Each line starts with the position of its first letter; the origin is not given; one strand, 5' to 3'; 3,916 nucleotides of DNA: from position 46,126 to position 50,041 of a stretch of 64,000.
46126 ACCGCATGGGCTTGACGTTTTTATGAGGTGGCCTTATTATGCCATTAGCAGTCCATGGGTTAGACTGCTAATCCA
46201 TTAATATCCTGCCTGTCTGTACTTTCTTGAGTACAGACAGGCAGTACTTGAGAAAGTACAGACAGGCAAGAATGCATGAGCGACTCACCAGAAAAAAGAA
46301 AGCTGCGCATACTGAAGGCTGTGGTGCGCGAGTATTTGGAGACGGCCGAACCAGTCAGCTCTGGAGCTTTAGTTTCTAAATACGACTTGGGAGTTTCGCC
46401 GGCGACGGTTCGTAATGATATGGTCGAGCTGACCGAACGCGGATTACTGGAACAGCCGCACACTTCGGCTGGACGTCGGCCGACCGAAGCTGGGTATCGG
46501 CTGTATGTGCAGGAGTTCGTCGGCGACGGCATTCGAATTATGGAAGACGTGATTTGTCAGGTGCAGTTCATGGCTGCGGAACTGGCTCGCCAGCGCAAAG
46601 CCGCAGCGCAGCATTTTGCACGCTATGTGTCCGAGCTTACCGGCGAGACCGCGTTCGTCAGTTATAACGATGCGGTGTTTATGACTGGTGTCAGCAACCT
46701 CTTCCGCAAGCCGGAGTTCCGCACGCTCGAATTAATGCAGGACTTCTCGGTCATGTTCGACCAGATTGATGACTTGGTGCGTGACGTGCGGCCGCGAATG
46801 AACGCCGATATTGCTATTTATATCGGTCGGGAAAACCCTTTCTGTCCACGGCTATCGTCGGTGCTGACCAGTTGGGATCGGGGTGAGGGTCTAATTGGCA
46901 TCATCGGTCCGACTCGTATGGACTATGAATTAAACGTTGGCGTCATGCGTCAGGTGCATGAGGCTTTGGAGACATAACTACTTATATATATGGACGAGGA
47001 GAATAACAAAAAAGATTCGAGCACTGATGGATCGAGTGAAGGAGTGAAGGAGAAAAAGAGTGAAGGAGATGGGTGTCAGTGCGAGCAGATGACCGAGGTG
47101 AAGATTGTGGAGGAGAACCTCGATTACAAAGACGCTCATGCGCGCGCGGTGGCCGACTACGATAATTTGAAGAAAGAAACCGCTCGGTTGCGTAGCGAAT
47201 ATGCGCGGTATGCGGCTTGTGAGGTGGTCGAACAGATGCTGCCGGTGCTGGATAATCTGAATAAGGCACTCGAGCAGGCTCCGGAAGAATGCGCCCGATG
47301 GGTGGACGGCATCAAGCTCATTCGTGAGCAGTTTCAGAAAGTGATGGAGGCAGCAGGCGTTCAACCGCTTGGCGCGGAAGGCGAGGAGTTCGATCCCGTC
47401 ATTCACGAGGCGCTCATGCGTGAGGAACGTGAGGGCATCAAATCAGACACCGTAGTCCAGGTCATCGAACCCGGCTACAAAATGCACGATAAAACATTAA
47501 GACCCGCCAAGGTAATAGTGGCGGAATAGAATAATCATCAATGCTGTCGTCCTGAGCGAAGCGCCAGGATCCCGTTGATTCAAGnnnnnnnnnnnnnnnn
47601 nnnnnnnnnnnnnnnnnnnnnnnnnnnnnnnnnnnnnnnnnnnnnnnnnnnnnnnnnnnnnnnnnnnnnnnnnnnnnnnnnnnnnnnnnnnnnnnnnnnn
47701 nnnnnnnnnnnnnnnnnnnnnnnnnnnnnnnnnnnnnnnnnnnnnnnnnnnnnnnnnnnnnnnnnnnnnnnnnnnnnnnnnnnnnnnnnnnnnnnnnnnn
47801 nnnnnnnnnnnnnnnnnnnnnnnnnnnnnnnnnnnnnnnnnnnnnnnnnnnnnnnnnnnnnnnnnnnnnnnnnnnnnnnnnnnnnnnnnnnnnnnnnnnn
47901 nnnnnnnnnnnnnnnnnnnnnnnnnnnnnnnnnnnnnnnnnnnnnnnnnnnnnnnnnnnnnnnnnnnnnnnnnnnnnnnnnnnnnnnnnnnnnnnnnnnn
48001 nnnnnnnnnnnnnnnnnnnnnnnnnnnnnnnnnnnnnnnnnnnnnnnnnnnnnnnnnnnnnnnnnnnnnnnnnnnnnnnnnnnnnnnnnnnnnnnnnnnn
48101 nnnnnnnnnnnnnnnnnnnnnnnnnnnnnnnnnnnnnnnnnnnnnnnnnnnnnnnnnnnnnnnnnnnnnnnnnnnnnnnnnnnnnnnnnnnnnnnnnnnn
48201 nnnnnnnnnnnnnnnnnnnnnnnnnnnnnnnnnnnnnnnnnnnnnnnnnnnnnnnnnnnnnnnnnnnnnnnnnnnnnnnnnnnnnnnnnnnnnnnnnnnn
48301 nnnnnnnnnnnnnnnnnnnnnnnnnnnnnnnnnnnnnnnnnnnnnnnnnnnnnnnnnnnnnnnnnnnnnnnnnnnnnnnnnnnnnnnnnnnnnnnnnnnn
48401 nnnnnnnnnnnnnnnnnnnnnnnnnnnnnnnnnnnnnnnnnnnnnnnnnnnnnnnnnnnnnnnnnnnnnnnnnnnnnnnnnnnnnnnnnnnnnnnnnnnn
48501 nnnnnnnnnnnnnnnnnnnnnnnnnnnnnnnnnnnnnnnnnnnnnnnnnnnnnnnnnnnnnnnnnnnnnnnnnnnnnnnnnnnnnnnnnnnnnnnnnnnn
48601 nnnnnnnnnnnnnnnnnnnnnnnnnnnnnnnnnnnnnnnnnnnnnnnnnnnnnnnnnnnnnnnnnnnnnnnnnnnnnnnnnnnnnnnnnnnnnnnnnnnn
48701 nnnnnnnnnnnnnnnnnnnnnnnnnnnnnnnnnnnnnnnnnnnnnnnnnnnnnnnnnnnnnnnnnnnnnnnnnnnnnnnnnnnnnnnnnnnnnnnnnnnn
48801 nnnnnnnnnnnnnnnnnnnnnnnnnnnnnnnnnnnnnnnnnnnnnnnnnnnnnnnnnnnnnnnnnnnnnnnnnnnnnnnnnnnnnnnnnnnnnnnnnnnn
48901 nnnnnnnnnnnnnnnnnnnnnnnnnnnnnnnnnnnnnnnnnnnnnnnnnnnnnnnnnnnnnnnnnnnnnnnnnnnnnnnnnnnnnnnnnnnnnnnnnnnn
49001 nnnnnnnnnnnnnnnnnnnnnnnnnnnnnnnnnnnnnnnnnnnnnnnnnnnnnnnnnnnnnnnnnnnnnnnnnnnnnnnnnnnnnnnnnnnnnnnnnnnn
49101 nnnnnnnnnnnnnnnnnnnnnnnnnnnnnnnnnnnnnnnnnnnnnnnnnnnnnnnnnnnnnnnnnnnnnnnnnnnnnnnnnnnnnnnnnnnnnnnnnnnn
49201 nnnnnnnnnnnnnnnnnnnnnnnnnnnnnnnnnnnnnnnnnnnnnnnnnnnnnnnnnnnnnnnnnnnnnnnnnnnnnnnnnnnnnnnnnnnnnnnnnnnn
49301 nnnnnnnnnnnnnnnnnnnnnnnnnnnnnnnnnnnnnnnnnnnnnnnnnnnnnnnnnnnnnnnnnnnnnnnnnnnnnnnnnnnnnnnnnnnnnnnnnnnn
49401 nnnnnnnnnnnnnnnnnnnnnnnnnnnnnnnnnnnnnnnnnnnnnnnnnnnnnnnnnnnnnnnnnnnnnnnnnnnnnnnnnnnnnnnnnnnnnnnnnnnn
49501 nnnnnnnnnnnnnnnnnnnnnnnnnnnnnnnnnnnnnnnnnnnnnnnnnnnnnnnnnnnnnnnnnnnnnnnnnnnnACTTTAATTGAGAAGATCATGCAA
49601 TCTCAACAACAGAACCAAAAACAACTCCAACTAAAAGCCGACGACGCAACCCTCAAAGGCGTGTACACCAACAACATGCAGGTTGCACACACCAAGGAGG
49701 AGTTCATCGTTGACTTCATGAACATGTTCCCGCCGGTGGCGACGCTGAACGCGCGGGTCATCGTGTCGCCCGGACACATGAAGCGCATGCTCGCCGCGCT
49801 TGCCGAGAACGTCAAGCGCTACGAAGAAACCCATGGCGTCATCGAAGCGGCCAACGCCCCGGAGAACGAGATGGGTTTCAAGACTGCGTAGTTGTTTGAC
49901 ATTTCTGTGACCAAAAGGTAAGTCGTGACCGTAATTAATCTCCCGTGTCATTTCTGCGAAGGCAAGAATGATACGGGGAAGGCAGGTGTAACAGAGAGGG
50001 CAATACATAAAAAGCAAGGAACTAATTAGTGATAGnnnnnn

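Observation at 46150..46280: Double, non-canonical operator architecture upstream of the hrcA-grpE-dnaK-dnaJ operon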

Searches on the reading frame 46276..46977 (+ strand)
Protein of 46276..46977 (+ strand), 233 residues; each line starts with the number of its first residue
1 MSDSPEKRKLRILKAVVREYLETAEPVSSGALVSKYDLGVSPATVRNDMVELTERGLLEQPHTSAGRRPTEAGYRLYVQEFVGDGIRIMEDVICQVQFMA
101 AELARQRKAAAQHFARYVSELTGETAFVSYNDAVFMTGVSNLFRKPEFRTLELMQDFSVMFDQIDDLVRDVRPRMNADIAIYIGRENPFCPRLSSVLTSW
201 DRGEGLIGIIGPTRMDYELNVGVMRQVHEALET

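Call 6: search_protein_families(library=pfam, proteins=[window:46276-46977:+])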
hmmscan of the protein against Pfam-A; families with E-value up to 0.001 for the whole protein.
window:46276-46977:+ (233 aa): 2 families
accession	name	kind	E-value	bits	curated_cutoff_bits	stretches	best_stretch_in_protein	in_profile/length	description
PF01628.27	HrcA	-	1.8e-17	64.5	22.2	1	100-218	95-212/215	HrcA protein C terminal domain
PF08220.18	HTH_DeoR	-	1.4e-05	25.2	21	1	38-63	24-49/57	DeoR-like helix-turn-helix domain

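Call 13: find_encoding_contigs(protein=window:46276-46977:+, flank=10000, max_places=10)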
Protein window:46276-46977:+ (233 aa): no gene with exactly this product is on record in the collection.

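Call 14: find_homologous_proteins(query=window:46276-46977:+)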
Query window:46276-46977:+ (233 aa): 7875 proteins with E <= 0.001 among 8000 candidates; the best 120 are listed.
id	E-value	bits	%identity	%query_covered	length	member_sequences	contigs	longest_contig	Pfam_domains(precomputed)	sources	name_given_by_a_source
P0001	5.5e-149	512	100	100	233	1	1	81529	PF01628.28,PF08220.19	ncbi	-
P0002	1.1e-127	442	86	99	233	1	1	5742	PF01628.28,PF08220.19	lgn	-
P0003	4.7e-123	427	83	100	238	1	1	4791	PF01628.28,PF08220.19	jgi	-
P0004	7.0e-122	423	82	100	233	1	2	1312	PF01628.28,PF08220.19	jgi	jgi:transcriptional regulator of heat shock response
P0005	1.4e-120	419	82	99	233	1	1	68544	PF01628.28,PF08220.19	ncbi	ncbi:MAG: DeoR family transcriptional regulator [Patescibacteria group bacterium]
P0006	6.4e-120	417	83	99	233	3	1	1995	PF01628.28,PF08220.19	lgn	-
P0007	1.3e-96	340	66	97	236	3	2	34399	PF01628.28,PF08220.19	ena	-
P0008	3.9e-90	319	63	96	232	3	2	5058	PF01628.28,PF08220.19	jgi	jgi:heat-inducible transcriptional repressor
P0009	2.5e-85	304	61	97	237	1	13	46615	PF01628.28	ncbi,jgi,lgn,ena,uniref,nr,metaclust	ncbi:hypothetical protein COY93_04020 [Candidatus Uhrbacteria bacterium CG_4_10_14_0_8_um_filter_58_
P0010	4.2e-83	296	58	97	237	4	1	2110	PF01628.28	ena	-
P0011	8.1e-78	279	54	100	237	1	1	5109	PF01628.28,PF08220.19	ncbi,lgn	ncbi:MAG: DeoR family transcriptional regulator [bacterium]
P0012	1.7e-67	245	54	99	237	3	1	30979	PF01628.28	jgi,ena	-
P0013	9.6e-67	243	52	99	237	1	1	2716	PF01628.28,PF08220.19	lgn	-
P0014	1.6e-66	242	55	99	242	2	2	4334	PF01628.28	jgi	jgi:heat-inducible transcriptional repressor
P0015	2.8e-65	238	50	99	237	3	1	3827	PF08279.19,PF01628.28,PF08220.19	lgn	-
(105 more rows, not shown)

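Call 15: find_encoding_contigs(protein=P0002, flank=3000, max_places=3)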
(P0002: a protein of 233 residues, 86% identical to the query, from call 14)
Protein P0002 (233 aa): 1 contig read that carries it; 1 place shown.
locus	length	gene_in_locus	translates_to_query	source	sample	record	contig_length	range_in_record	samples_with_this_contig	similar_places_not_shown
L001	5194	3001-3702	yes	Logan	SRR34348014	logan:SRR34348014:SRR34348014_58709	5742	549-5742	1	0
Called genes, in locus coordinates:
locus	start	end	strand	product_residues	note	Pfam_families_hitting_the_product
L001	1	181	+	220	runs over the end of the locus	PF07690:MFS_1, PF05977:MFS_3 (weak)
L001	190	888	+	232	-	PF02096:60KD_IMP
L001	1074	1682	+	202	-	PF01145:Band_7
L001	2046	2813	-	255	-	-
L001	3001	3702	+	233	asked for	PF08220:HTH_DeoR (faint), PF01628:HrcA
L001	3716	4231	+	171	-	PF01025:GrpE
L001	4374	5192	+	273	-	?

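Call 16: find_encoding_contigs(protein=P0005, flank=3000, max_places=3)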
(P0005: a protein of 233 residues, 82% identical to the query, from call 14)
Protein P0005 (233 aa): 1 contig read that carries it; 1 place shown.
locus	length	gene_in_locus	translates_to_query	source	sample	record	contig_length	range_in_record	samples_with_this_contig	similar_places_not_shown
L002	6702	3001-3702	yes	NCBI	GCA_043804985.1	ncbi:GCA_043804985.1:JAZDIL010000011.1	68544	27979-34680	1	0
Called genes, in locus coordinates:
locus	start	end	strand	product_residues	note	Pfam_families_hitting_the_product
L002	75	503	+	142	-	-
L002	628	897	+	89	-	-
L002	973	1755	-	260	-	-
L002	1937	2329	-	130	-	-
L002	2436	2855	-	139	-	-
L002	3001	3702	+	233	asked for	PF08220:HTH_DeoR (faint), PF01628:HrcA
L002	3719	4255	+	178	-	PF01025:GrpE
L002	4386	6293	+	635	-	PF00012:HSP70, PF06723:MreB_Mbl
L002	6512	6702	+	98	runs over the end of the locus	PF11950:DUF3467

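Call 17: find_encoding_contigs(protein=P0003, flank=3000, max_places=3)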
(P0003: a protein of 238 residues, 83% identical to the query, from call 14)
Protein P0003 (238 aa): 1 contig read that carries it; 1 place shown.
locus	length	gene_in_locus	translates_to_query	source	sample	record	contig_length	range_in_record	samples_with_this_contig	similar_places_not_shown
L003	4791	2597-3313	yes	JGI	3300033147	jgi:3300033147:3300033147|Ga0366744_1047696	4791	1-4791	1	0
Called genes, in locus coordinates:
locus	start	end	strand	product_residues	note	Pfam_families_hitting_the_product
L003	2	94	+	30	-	?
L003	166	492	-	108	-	-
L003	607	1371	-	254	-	-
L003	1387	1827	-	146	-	-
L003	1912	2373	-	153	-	-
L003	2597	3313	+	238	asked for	PF08220:HTH_DeoR (faint), PF01628:HrcA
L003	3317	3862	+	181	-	PF01025:GrpE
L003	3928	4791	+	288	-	?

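Call 28: find_encoding_contigs(protein=P0001, flank=10000, max_places=3)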
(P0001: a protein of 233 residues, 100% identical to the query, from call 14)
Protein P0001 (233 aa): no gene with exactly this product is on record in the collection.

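Call 30: find_related_loci(query=window:46276-46974:+, collection=metagenome_contigs, flank=5000)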
Query window:46276-46974:+ (233 aa) in metagenome_contigs; peptide patterns used: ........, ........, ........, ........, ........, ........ (x = any residue, [..] = any of these).
119 stretches matched a pattern; 49 encode a relative of the query (tblastn E <= 1e-3); 49 distinct loci.
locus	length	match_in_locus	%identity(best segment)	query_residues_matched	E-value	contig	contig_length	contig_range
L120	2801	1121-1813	83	1-231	4e-134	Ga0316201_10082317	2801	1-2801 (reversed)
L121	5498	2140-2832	61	6-232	1e-91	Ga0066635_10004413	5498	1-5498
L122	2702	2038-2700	62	6-222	3e-90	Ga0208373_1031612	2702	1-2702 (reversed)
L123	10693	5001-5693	58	6-232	2e-89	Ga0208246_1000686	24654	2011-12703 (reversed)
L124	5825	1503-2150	37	8-221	2e-36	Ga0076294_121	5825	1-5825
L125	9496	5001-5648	37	8-221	2e-36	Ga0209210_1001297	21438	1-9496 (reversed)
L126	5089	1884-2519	37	8-217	3e-36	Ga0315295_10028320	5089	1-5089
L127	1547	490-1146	35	8-224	2e-34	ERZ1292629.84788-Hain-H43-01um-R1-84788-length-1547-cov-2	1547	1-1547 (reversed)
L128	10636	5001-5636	36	8-217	5e-34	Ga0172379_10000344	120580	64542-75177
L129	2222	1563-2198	35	8-217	4e-34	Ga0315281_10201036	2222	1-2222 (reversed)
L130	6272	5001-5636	33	8-217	8e-33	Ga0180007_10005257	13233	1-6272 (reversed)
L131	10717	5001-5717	33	1-232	3e-32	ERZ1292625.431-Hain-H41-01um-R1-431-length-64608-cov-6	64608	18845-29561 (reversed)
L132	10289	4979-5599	36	8-221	2e-31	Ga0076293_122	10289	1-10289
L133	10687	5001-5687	33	8-231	5e-31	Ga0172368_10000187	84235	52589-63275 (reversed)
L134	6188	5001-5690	32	8-231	9e-31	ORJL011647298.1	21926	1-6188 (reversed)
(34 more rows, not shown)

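Call 32: find_encoding_contigs(protein=P0004, flank=3000, max_places=4)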
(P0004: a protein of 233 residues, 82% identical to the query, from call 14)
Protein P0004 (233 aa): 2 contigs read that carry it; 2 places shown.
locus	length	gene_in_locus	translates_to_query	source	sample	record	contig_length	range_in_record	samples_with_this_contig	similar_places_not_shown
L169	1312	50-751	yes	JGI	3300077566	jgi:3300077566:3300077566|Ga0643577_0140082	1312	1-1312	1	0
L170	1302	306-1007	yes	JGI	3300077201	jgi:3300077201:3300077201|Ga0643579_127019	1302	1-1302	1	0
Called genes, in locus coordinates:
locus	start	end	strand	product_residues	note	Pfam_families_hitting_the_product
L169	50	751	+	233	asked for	PF08220:HTH_DeoR (weak), PF01628:HrcA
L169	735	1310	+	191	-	PF01025:GrpE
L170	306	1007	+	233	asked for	PF08220:HTH_DeoR (weak), PF01628:HrcA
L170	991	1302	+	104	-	?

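Call 33: find_encoding_contigs(protein=P0006, flank=3000, max_places=4)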
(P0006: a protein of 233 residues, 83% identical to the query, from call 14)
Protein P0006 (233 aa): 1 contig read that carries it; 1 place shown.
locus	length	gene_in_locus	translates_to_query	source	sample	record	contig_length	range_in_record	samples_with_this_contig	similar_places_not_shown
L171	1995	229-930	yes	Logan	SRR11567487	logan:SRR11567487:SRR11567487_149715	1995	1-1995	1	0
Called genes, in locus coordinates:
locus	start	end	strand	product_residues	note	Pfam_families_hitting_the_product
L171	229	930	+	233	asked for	PF08220:HTH_DeoR (faint), PF01628:HrcA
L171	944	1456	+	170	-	PF01025:GrpE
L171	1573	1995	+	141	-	?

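Call 34: find_encoding_contigs(protein=P0007, flank=3000, max_places=4)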
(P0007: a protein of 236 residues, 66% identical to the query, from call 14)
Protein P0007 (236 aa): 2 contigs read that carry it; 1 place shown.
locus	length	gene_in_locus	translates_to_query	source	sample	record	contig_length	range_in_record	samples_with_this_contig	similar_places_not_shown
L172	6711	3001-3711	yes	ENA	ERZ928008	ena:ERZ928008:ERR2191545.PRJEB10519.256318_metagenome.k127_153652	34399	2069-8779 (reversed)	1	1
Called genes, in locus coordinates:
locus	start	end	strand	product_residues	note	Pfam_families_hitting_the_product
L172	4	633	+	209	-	PF01145:Band_7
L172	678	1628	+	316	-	-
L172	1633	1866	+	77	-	-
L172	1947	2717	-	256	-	-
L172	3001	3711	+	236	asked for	PF08220:HTH_DeoR (faint), PF01628:HrcA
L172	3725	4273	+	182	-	PF01025:GrpE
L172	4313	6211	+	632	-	PF00012:HSP70, PF06723:MreB_Mbl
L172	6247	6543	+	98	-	PF11950:DUF3467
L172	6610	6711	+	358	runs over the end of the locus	PF00226:DnaJ, PF01556:DnaJ_C, PF00684:DnaJ_CXXCXGXG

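Call 65: search_protein_families(library=pfam, max_evalue=1, proteins=[L120:159-938:-])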
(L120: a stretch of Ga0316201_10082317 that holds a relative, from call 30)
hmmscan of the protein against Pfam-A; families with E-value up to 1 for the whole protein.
L120:159-938:- (260 aa): 1 family
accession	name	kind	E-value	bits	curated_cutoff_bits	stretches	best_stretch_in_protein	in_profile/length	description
PF19990.4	DUF6426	-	0.23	11.4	25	1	139-196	4-63/203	Family of unknown function (DUF6426)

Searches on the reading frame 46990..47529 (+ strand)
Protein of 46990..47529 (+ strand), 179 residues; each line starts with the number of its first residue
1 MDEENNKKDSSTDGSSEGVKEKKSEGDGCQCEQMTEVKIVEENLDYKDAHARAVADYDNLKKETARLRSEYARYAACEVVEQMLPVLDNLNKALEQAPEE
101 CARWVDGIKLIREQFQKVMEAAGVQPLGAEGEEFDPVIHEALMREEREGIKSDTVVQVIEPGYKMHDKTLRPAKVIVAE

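Call 6: search_protein_families(library=pfam, proteins=[window:46990-47529:+])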
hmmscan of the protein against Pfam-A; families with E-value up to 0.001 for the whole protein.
window:46990-47529:+ (179 aa): 1 family
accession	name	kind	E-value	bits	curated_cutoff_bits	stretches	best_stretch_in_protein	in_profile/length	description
PF01025.24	GrpE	-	3.1e-40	138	25.8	1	39-179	23-165/165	GrpE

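Call 62: find_encoding_contigs(protein=window:46990-47529:+, flank=6000, max_places=8)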
Protein window:46990-47529:+ (179 aa): no gene with exactly this product is on record in the collection.

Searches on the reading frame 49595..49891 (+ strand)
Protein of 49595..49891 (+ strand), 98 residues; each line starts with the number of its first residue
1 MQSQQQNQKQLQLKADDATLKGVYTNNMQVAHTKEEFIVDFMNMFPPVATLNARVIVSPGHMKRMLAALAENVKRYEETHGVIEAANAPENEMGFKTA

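Call 6: search_protein_families(library=pfam, proteins=[window:49595-49891:+])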
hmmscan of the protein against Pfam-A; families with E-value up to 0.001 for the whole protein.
window:49595-49891:+ (98 aa): 1 family
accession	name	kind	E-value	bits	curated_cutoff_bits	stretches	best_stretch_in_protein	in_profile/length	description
PF11950.13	DUF3467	-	2.4e-22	79.2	25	1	4-84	8-91/92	Protein of unknown function (DUF3467)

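Call 61: find_encoding_contigs(protein=window:49595-49891:+, flank=6000, max_places=8)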
Protein window:49595-49891:+ (98 aa): 1 contig read that carries it; 1 place shown.
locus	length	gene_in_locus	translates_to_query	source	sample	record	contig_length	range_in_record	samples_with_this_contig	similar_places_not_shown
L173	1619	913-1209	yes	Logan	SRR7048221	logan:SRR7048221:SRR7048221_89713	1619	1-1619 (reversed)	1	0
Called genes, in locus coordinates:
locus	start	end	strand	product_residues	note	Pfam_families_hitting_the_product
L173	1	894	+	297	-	?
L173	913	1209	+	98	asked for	PF11950:DUF3467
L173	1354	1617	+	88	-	?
